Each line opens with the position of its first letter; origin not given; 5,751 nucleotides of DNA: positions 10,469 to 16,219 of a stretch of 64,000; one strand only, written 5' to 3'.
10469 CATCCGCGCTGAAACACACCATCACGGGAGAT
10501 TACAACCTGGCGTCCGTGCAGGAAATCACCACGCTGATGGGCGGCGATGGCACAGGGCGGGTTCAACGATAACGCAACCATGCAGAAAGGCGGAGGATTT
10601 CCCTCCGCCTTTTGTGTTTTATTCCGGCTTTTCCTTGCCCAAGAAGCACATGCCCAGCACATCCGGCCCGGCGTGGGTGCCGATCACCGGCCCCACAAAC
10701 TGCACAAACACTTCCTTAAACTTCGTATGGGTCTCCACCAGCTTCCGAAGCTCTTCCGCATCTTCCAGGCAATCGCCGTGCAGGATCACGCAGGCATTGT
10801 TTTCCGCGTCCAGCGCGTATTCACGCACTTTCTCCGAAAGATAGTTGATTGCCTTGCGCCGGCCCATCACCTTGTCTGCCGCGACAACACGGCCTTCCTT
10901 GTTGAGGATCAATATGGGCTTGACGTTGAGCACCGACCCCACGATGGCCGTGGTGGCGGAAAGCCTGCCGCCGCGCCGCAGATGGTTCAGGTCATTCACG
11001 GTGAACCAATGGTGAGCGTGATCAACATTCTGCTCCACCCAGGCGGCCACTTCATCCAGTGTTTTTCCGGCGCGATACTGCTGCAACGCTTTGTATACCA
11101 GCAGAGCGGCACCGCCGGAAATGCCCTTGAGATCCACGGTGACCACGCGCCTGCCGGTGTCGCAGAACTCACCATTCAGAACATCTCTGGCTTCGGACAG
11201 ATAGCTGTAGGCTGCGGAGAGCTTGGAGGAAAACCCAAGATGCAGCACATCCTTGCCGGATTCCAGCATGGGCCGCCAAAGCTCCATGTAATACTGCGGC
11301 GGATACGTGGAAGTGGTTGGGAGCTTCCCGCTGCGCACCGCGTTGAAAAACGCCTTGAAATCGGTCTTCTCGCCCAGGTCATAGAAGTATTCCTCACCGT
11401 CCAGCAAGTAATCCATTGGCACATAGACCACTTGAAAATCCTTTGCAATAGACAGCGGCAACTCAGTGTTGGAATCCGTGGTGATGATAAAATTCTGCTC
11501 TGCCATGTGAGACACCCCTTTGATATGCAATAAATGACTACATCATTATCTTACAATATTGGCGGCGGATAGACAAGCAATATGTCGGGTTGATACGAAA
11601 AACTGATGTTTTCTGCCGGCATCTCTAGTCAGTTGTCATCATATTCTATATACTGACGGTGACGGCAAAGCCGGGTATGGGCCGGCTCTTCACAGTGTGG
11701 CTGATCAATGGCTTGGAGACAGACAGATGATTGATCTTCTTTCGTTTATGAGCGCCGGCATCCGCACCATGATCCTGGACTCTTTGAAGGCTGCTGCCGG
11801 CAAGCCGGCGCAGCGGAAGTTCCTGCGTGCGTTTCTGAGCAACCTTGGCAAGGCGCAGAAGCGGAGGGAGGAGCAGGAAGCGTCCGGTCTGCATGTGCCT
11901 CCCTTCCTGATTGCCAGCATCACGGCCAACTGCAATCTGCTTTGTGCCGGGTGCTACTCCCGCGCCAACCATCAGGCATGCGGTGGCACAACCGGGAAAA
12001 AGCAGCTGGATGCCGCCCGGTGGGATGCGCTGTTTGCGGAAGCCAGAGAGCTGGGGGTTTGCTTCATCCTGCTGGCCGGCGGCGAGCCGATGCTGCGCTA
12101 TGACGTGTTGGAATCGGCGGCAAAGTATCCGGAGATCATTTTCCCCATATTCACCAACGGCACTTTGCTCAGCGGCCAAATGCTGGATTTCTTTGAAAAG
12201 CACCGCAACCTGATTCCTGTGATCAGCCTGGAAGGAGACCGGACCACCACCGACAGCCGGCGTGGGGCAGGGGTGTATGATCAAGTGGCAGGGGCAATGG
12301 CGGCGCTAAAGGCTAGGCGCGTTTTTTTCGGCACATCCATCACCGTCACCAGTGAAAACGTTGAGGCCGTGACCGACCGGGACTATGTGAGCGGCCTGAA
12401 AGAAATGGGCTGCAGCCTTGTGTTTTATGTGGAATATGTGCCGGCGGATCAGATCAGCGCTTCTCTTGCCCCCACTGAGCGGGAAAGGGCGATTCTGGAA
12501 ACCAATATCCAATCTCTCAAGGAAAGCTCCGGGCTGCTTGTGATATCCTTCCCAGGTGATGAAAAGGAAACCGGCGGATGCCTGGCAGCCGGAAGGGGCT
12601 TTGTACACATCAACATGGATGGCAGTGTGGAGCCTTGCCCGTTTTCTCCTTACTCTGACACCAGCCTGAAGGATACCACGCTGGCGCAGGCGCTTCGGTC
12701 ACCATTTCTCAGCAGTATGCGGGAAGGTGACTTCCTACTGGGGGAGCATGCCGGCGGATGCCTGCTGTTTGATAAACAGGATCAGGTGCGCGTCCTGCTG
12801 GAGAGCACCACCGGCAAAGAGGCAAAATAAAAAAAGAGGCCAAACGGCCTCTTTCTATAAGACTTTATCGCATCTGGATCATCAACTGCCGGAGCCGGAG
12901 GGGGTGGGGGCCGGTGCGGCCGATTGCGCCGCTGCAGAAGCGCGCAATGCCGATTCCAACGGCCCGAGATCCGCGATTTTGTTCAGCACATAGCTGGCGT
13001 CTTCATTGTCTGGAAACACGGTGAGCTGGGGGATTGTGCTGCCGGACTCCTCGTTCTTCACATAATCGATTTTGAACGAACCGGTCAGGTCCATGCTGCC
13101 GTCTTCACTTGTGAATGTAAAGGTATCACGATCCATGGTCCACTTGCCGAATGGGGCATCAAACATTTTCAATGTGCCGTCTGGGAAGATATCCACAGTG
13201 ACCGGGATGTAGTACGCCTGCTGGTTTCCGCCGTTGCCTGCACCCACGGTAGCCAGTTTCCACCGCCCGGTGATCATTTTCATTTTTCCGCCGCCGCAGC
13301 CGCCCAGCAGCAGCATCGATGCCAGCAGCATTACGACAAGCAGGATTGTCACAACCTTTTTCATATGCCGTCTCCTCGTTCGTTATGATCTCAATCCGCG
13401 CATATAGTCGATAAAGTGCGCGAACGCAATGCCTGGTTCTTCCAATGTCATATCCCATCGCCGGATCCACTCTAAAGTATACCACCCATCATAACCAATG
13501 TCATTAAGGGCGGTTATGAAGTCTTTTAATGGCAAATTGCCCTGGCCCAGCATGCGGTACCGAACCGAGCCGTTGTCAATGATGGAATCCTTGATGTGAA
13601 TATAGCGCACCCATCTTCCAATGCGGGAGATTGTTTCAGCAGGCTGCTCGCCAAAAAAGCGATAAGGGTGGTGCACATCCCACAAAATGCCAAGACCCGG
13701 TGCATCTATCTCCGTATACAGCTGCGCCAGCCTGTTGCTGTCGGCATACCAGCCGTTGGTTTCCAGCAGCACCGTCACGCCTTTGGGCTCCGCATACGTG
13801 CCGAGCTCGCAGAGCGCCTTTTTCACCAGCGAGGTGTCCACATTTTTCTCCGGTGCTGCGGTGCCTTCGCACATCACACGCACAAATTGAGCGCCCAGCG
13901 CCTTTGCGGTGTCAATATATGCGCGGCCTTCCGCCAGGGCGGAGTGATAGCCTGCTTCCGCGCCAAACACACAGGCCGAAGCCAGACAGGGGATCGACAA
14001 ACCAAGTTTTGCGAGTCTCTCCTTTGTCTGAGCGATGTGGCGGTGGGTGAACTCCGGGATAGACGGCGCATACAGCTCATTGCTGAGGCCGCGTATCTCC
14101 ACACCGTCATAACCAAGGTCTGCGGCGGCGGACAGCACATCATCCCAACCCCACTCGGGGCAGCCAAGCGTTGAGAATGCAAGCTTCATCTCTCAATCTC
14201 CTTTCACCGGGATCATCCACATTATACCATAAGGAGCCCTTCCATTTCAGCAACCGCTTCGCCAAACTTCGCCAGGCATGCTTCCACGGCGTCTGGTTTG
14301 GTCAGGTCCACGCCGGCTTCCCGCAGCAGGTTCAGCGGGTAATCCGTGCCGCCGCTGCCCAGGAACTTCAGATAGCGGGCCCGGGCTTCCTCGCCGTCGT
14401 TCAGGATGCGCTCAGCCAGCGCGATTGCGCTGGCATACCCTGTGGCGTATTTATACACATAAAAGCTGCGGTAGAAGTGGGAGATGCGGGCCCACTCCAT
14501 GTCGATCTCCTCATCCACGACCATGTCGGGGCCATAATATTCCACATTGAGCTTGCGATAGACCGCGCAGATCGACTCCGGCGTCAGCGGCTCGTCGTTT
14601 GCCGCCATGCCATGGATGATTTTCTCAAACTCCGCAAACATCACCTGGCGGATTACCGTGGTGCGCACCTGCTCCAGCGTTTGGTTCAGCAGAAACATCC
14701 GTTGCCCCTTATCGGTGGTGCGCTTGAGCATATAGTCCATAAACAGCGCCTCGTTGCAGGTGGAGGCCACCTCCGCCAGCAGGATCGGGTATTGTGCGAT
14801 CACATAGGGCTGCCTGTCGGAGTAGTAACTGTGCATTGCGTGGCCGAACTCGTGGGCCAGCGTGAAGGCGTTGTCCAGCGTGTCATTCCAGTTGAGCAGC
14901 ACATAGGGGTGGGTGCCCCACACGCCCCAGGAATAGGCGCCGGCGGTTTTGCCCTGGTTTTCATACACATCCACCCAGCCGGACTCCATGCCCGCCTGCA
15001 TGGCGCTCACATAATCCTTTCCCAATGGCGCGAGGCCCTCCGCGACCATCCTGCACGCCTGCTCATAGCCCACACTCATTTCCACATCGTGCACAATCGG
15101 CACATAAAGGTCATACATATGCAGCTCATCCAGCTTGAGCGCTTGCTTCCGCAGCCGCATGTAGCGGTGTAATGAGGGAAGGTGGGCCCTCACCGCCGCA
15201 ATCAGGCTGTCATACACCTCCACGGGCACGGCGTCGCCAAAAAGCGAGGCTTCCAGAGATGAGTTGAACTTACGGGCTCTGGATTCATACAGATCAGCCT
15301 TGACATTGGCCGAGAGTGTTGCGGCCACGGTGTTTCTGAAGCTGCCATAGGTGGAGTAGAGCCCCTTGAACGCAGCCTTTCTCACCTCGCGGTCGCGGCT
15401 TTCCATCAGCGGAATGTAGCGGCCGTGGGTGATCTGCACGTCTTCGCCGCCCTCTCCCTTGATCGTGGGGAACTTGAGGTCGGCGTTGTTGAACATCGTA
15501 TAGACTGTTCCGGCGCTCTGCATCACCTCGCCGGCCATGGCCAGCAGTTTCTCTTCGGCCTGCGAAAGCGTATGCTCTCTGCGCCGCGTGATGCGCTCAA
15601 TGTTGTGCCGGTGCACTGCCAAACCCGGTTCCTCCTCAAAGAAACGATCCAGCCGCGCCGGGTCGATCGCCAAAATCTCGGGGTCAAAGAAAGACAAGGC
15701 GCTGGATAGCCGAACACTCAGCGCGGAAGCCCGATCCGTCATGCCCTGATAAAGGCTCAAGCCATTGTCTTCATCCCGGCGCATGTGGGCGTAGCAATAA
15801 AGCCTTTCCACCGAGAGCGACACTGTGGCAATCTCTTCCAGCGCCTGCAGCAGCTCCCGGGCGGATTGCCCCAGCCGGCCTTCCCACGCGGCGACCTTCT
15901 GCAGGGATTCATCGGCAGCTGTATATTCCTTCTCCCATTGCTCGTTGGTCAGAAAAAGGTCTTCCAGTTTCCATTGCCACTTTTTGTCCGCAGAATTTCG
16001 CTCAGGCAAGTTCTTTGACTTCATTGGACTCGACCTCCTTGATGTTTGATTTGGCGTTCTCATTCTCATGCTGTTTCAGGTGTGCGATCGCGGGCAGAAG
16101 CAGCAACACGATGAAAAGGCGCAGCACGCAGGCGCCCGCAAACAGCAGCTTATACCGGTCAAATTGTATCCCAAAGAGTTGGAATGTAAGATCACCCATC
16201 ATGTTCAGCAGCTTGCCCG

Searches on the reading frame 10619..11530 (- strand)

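Call 27: search_protein_families(library=pfam, proteins=[window:10619-11530:-], max_evalue=0.00001)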
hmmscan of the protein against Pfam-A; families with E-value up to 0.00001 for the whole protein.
window:10619-11530:- (303 aa): 1 family
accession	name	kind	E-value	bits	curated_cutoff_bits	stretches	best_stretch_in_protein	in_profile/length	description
PF02645.21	DegV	-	7.7e-62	209.6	27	1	15-297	3-278/280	Uncharacterised protein, DegV family COG1307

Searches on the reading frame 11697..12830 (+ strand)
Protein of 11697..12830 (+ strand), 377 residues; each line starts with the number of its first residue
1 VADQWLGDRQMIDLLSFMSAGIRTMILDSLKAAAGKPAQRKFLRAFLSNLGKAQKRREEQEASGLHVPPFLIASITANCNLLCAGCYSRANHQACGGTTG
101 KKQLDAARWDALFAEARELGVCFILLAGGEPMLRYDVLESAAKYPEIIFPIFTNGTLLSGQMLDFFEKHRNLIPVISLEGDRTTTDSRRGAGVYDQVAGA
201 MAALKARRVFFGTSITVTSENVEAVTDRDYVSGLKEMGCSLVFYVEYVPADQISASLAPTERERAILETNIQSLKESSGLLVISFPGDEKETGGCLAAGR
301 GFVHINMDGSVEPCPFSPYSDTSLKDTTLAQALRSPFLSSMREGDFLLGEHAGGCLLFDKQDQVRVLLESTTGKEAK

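Call 27: search_protein_families(library=pfam, proteins=[window:11697-12830:+], max_evalue=0.00001)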
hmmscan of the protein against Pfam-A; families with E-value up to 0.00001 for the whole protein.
window:11697-12830:+ (377 aa): 1 family
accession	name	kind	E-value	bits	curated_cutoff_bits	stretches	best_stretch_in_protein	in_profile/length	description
PF04055.27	Radical_SAM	-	8.6e-10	39.5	29.5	1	74-221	2-155/166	Radical SAM superfamily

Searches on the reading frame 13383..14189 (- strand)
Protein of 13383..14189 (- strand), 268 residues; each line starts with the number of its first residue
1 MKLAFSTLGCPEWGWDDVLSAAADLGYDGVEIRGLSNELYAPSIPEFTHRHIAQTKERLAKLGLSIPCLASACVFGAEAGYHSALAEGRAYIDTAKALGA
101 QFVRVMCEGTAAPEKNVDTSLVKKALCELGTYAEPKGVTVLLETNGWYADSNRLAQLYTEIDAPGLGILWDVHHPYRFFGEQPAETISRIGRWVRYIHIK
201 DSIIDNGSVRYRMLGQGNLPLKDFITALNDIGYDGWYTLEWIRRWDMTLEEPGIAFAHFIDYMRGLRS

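Call 27: search_protein_families(library=pfam, proteins=[window:13383-14189:-], max_evalue=0.00001)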
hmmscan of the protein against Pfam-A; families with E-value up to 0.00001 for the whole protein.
window:13383-14189:- (268 aa): 1 family
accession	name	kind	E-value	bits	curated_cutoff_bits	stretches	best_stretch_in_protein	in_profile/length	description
PF01261.30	AP_endonuc_2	-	7.7e-33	114.7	31.1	1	20-250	2-234/249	Xylose isomerase-like TIM barrel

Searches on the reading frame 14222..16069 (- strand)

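Call 27: search_protein_families(library=pfam, proteins=[window:14222-16069:-], max_evalue=0.00001)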
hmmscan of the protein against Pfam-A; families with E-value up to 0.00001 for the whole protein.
window:14222-16069:- (615 aa): 2 families
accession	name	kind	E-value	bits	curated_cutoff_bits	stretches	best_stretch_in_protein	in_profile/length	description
PF01432.26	Peptidase_M3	-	1.4e-79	269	27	1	221-597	2-453/457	Peptidase family M3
PF08439.15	Peptidase_M3_N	-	2e-23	82.8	25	1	131-200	1-70/70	Oligopeptidase F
